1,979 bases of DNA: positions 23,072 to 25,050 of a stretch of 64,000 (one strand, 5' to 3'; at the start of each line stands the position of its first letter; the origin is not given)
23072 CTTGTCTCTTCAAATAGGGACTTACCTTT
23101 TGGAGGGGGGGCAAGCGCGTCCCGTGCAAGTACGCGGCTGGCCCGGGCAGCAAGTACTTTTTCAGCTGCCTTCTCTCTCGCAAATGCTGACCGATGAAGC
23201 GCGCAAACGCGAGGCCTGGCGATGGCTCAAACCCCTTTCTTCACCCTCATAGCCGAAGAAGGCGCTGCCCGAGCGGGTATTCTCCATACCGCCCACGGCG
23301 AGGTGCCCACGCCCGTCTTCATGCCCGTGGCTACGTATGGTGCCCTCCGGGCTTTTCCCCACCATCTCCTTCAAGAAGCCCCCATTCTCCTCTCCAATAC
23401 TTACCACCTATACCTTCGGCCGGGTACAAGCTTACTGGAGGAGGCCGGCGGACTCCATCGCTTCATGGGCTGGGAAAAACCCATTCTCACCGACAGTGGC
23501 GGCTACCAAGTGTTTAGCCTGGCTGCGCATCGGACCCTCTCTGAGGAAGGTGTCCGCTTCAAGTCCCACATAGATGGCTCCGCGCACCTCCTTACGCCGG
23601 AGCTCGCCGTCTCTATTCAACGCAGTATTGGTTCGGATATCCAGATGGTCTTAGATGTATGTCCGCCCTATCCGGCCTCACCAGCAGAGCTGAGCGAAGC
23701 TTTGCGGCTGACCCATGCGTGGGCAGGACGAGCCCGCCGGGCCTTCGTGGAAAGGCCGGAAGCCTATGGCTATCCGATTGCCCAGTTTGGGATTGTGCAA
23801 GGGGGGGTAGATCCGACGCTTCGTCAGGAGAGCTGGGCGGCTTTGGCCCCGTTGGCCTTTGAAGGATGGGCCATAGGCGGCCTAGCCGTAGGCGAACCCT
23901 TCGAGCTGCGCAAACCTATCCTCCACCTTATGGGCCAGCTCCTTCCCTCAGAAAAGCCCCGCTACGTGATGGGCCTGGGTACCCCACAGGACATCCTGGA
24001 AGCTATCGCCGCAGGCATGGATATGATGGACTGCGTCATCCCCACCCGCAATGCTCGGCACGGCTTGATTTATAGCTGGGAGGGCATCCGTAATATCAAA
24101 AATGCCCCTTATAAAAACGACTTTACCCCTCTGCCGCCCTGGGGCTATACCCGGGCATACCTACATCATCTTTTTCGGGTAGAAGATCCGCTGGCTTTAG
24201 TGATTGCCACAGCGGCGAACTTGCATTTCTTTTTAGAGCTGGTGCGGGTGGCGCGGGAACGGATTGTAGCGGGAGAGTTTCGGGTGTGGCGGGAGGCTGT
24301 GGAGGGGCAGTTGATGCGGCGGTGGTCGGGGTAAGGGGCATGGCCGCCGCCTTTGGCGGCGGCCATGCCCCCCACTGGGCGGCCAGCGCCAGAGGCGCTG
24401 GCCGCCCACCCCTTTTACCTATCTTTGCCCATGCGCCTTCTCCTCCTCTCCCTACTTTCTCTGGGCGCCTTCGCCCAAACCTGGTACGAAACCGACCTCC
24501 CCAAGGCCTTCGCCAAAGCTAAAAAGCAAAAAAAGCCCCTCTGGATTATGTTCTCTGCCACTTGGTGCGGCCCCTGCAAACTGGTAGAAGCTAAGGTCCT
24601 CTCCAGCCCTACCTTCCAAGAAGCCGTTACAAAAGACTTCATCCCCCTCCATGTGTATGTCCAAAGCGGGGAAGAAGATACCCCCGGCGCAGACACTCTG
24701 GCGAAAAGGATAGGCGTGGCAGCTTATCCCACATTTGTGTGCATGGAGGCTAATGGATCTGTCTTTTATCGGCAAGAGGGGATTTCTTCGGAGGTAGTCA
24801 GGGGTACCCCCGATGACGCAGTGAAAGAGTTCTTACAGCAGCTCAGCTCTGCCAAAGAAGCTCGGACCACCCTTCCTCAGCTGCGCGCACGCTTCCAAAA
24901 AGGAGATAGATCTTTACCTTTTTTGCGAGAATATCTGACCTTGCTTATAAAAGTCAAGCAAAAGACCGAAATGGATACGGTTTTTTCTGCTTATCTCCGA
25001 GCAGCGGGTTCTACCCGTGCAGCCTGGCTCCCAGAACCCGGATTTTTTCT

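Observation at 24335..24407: Two consecutive perfect GC-rich hairpins (17-bp and 13-14-bp stems) directly after the tgt stop codon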

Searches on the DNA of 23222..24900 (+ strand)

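Call 9: search_rna_families(source=window, start=23800, end=24900, threshold=evalue, max_evalue=10)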
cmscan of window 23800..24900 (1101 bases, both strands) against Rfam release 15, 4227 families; matches with E-value up to 10: 23.
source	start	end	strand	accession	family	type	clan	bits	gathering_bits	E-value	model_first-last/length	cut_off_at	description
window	24334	24373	-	RF04119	MIR1858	Gene; miRNA;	-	26.5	137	0.051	1-197/197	no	MIR1858 microRNA precursor family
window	24333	24372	+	RF04119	MIR1858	Gene; miRNA;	-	26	137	0.066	1-197/197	no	MIR1858 microRNA precursor family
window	24338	24417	-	RF01670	P17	Gene; sRNA;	-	25.8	45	0.00044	1-282/282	no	Pseudomonas sRNA P17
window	24331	24375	-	RF04159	MIR1437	Gene; miRNA;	-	24.7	168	0.11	1-192/192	no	MIR1437 microRNA precursor family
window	24330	24376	-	RF03878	mir-B6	Gene; miRNA;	-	23.6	89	1.8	1-83/83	no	mir-B6 microRNA precursor family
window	24326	24378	+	RF03774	mir-2110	Gene; miRNA;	-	23.1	90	0.17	1-75/75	no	mir-2110 microRNA precursor family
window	24328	24410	+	RF02826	Scr6925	Gene; sRNA;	-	22.9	50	0.24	1-131/131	no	Streptomyces RNA 6925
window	24323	24381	+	RF01918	mir-1249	Gene; miRNA;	-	22.7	83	0.061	1-75/75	no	mir-1249 microRNA precursor family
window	24324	24385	+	RF02801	PyrR201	Gene; snRNA; snoRNA; HACA-box;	-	21.8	49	0.48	1-68/68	no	Pyrobaculum sRNA 201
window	24324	24386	+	RF04226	mir-9186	Gene; miRNA;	-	19.7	73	0.75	1-80/80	no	mir-9186 microRNA precursor family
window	24327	24420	+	RF03201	mir-617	Gene; miRNA;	-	18.5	80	1.2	1-82/82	no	mir-617 microRNA precursor family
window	24332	24375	-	RF03499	mir-702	Gene; miRNA;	-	18.3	70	5.1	1-103/103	no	mir-702 microRNA precursor family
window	24318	24390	-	RF03341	mir-943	Gene; miRNA;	-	17.9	95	5.1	1-98/98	no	mir-943 microRNA precursor family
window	24318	24390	+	RF02020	mir-25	Gene; miRNA;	-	17.7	40.5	5.5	1-84/84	no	mir-25 microRNA precursor family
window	24335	24383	+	RF02793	asR3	Gene; antisense;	-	15.8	46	7.8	1-57/57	no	Pyrobaculum asRNA3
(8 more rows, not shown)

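Call 75: build_rna_model(alignment_id=A2, structure=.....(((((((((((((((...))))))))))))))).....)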
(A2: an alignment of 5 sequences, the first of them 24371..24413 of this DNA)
Model R1 built from alignment A2 (5 sequences, 43 columns); structure: as given.
model positions 43; base pairs 15; branch points 0; effective number of sequences 5; information 0.944 bits per position. Calibrated on 0.2 Mb of random sequence (short: E-values are rough).
structure used (alignment columns):
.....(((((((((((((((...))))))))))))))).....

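Call 76: search_with_rna_model(model_id=R1, source=window, filters=off, max_evalue=10)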
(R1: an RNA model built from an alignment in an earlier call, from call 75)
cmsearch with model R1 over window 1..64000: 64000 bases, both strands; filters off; matches with E-value up to 10: 25.
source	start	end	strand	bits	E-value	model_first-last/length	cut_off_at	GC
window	24332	24374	+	52.6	2.4e-10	1-43/43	no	0.74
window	24332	24374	-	45.9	9.7e-09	1-43/43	no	0.74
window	24376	24413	+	43.1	4.4e-08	6-43/43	no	0.82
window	24376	24413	-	40.3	2.1e-07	1-43/43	no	0.82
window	632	669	+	16.8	0.093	1-43/43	no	0.79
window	7523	7553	+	16.8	0.093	1-43/43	no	0.74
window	7520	7556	-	15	0.25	1-43/43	no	0.68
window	632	669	-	14.8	0.29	1-43/43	no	0.79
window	54580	54624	+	14.2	0.4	1-43/43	no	0.8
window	28948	28989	-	11.6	1.7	1-43/43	no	0.71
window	38327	38339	+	11.2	2.1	16-28/43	no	0.85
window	49702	49730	+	10.4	3.3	1-43/43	no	0.66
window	810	839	+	10.2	3.5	1-43/43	no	0.7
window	16148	16198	+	9.9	4.3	1-43/43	no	0.57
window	38327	38339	-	9.4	5.6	16-28/43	no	0.85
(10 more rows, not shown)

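Call 77: search_with_rna_model(model_id=R1, sources=[L007, L009, L010, L095, L103, L105, L106, L108, L096], filters=off, max_evalue=10)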
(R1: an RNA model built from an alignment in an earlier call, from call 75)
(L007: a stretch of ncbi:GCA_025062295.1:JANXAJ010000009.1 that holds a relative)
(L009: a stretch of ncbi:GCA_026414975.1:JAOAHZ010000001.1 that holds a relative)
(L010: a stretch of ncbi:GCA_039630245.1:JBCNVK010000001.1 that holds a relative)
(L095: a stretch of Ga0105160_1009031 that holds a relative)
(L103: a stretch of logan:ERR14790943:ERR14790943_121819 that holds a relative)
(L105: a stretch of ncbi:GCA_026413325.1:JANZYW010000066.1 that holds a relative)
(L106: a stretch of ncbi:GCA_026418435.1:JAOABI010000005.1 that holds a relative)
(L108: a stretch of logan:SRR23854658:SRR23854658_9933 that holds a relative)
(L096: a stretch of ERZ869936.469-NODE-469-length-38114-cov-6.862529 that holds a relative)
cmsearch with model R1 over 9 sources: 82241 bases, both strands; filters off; matches with E-value up to 10: 16.
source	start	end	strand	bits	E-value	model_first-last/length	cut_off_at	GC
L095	2249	2291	+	58.4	1.2e-11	1-43/43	no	0.81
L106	1095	1137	-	57.7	1.8e-11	1-43/43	no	0.77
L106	7315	7357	+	51.5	5.7e-10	1-43/43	no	0.7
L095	2249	2291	-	49.7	1.5e-09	1-43/43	no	0.81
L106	1095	1137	+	46.2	1.1e-08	1-43/43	no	0.77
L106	7315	7357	-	41.5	1.4e-07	1-43/43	no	0.7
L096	2434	2472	+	11.9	1.8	1-43/43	no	0.46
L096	2438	2476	-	11.1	2.8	1-43/43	no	0.44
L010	4958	4994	-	11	3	1-43/43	no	0.78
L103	333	370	+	10.9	3.2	1-43/43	no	0.63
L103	6504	6528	+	10.5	4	1-43/43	no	0.76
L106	9059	9102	+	9.8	5.7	1-43/43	no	0.61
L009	6193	6237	+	9.6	6.4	1-43/43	no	0.58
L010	6186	6223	+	9.5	6.7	1-43/43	no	0.61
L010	6088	6128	+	9.2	8.1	1-43/43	no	0.63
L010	4959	4993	+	8.8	9.9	1-43/43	no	0.8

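Call 78: search_with_rna_model(model_id=R1, sources=[L011, L012, L013, L014, L015, L016, L017, L018, L019, L020, L021, L022, L023, L024, L025, L026, L027, L028, L029, L030, L031, L032, L033, L034, L035, L036, L037, L038, L039, L040, L041, L042, L043, L044, L045, L046, L047, L048, L049, L050, L051, L052, L053, L054, L055, L056, L057, L058, L059, L060, L061, L062, L063, L064, L065, L066, L067, L068, L069, L070, L071, L072, L073, L074, L075, L076, L077, L078, L079, L080, L081, L082, L083, L084, L085, L086, L087, L088, L089, L090], filters=default, max_evalue=1)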
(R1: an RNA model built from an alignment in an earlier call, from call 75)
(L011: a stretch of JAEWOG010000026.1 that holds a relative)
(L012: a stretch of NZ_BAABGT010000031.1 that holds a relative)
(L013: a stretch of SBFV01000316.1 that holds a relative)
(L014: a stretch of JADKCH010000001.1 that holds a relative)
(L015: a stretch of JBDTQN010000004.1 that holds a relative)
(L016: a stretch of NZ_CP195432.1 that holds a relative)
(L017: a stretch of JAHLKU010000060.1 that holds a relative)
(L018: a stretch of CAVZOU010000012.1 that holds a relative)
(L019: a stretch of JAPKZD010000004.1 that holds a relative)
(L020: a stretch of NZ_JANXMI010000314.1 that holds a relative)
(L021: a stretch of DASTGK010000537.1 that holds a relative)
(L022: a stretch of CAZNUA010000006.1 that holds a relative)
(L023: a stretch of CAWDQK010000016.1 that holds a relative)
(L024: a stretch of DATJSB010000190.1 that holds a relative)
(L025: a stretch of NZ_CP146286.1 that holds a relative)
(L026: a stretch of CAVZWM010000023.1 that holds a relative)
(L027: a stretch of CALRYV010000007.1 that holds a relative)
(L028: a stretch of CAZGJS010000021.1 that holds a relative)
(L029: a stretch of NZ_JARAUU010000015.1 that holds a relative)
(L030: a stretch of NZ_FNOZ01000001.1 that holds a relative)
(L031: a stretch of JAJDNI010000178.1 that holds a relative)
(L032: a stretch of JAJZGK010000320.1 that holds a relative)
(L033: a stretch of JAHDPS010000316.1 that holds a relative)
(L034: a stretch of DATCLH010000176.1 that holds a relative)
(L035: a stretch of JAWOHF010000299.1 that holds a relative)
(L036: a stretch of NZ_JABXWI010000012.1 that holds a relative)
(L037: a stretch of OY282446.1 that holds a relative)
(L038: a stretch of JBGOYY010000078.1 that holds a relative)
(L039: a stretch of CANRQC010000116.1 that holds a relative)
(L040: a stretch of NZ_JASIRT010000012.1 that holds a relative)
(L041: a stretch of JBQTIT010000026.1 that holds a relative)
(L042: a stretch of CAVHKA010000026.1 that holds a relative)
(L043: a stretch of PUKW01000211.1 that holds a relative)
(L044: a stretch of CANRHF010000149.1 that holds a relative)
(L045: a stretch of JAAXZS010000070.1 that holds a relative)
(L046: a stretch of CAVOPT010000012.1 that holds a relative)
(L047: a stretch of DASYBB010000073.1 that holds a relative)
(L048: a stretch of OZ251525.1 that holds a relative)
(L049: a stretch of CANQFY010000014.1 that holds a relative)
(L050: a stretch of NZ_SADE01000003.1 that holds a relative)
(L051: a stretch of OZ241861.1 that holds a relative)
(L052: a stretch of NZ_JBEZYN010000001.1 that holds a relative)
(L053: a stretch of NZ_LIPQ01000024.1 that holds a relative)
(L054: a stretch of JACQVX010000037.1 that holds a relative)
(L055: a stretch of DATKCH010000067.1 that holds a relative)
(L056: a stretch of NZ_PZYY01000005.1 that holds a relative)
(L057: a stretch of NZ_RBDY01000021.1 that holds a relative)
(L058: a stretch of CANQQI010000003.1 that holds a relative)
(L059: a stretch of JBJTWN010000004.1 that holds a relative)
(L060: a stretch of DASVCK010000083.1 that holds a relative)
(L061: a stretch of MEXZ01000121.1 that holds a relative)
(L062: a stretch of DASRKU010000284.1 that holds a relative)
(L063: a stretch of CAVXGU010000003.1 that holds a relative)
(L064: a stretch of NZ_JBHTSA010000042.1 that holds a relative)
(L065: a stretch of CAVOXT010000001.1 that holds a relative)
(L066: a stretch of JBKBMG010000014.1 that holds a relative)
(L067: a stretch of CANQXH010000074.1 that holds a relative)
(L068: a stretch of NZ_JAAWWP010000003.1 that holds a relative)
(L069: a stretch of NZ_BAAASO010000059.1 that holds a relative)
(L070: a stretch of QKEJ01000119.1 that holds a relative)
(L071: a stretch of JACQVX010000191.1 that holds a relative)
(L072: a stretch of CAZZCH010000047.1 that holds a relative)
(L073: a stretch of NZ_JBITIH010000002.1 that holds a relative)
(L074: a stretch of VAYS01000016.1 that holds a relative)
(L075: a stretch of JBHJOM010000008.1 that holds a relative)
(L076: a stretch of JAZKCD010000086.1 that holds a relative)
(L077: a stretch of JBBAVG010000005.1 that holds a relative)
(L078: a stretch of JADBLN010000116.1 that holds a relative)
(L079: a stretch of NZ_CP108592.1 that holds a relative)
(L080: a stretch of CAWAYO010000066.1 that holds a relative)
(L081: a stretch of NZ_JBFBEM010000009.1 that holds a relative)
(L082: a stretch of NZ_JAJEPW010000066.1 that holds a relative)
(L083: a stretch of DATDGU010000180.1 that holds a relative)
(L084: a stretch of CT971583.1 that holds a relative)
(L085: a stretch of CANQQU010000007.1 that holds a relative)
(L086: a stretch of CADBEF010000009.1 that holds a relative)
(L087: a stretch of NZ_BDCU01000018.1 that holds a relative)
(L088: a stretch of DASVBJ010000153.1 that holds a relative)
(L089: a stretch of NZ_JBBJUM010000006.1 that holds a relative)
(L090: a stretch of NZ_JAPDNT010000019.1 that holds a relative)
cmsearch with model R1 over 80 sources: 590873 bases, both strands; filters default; matches with E-value up to 1: 24.
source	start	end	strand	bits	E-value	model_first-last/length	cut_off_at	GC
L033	366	405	+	26.6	0.0039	1-43/43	no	0.85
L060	1927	1967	-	24.9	0.0096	1-43/43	no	0.78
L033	366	405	-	23.1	0.027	1-43/43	no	0.85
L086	4668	4705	-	22.7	0.033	1-43/43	no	0.71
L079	6069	6112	+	22.1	0.046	1-43/43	no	0.84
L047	1852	1890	-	21.7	0.056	1-43/43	no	0.9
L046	3945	3983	+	20.2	0.13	1-43/43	no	0.77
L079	6069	6112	-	20.2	0.13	1-43/43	no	0.84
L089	525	563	-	20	0.15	1-43/43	no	0.79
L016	6310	6346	+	19.3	0.21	1-43/43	no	0.84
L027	4848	4895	+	18.6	0.32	1-43/43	no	0.73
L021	5442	5492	+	18.4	0.36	1-43/43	no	0.75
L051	3055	3095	-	18.3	0.37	1-43/43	no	0.83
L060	1927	1967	+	18.2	0.4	1-43/43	no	0.78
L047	1852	1890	+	18.2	0.41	1-43/43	no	0.9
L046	3945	3983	-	18.1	0.42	1-43/43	no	0.77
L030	1963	1996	-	17.5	0.59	6-39/43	no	0.85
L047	1627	1683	-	17.1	0.73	1-43/43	no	0.77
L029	4101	4142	+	16.9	0.82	1-43/43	no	0.79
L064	6422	6463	-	16.9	0.82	1-43/43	no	0.79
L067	1749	1785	-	16.8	0.88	1-43/43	no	0.59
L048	1234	1276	+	16.7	0.92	1-43/43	no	0.74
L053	527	578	+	16.6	0.98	1-43/43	no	0.81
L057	2817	2860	+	16.5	0.99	1-43/43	no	0.84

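Call 80: build_rna_model(alignment_id=A3, structure=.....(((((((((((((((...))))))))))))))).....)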
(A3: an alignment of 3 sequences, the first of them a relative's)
Model R2 built from alignment A3 (3 sequences, 43 columns); structure: as given.
model positions 43; base pairs 15; branch points 0; effective number of sequences 3; information 1.04 bits per position. Calibrated on 0.2 Mb of random sequence (short: E-values are rough).
structure used (alignment columns):
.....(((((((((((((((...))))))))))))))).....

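Call 81: search_with_rna_model(model_id=R2, source=window, filters=off, max_evalue=1, show_alignments=2)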
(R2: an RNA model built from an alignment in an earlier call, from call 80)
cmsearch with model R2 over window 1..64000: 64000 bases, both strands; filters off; matches with E-value up to 1: 6.
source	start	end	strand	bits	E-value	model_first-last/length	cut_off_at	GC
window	24371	24413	-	35.3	4e-07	1-43/43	no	0.81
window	24331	24375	+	27.3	5.6e-05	1-43/43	no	0.76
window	24376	24409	+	26.6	8.8e-05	6-39/43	no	0.82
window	24332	24370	-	14.9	0.11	6-42/43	no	0.74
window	633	668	+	12.6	0.47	1-43/43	no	0.81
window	633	668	-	12.1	0.66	1-43/43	no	0.81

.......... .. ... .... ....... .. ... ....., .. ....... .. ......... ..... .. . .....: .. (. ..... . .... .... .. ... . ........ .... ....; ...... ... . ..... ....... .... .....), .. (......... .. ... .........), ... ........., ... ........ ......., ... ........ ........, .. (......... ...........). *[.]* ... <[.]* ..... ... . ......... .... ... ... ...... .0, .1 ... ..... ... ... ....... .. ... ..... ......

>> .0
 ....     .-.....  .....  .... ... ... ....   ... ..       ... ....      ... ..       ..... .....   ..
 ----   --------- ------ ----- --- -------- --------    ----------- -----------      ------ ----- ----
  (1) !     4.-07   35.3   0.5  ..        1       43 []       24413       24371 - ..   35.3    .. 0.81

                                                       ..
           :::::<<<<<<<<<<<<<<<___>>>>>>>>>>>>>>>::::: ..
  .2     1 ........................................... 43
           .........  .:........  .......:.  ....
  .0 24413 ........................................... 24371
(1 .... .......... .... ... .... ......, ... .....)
